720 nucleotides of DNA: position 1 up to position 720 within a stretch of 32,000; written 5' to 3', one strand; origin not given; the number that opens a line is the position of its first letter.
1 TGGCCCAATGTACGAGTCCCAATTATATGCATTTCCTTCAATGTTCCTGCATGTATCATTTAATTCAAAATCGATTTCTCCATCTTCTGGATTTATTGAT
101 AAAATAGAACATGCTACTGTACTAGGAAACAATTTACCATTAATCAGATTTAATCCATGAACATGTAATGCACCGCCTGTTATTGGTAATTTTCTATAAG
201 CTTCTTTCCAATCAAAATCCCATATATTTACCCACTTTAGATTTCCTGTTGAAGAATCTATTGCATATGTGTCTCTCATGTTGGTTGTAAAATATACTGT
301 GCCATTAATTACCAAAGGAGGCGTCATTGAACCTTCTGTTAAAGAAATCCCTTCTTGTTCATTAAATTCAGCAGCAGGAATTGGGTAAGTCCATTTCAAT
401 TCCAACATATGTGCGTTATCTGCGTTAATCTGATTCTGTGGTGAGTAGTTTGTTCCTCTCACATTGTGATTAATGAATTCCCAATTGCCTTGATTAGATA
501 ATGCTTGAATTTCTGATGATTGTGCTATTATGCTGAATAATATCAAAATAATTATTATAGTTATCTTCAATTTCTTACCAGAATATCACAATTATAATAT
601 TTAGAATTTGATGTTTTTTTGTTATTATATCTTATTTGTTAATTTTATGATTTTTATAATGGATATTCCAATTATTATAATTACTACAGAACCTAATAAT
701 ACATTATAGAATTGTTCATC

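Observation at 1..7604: Cluster of three paralogous exported, C-terminally anchored PQQ-like beta-propeller dehydrogenase homologues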

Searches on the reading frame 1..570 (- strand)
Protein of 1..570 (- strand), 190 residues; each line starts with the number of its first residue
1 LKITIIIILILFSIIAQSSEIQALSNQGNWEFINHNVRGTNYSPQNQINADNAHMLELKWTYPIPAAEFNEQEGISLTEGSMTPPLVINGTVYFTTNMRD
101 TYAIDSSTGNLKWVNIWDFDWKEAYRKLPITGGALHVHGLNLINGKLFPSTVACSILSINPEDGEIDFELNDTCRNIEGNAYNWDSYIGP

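Call 7: search_protein_families(library=pfam, proteins=[window:1-570:-], max_evalue=0.1)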
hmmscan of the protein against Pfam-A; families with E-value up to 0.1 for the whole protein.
window:1-570:- (190 aa): 2 families
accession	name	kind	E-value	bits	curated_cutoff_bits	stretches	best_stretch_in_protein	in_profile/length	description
PF01011.28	PQQ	-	6e-16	58.7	26.7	1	30-165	1-135/595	Glucose/ethanol/alcohol dehydrogenase, beta-propeller domain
PF13360.13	PQQ_2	-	0.016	15.3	27.6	1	77-113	195-231/233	Outer membrane protein assembly factor BamB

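Call 8: search_protein_families(library=ncbifam, proteins=[window:1-570:-], max_evalue=0.1)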
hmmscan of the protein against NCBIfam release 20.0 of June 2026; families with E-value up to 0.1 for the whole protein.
window:1-570:- (190 aa): 4 families
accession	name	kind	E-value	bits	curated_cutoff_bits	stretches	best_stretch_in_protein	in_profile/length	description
TIGR03075.1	PQQ_enz_alc_DH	subfamily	1.2e-16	60.4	480.05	1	20-168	11-144/530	PQQ-dependent dehydrogenase, methanol/ethanol family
TIGR03074.1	PQQ_membr_DH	subfamily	1.9e-13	49.2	832.65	1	22-115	149-239/783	membrane-bound PQQ-dependent dehydrogenase, glucose/quinate/shikimate family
TIGR04528.1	acido_non_PQQ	subfamily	2.2e-12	46.5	650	1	27-168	3-126/493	acido-empty-quinoprotein group A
TIGR03300.1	assembly_YfgL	equivalog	0.071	11.8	285.2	0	82-114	138-170/377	outer membrane protein assembly factor BamB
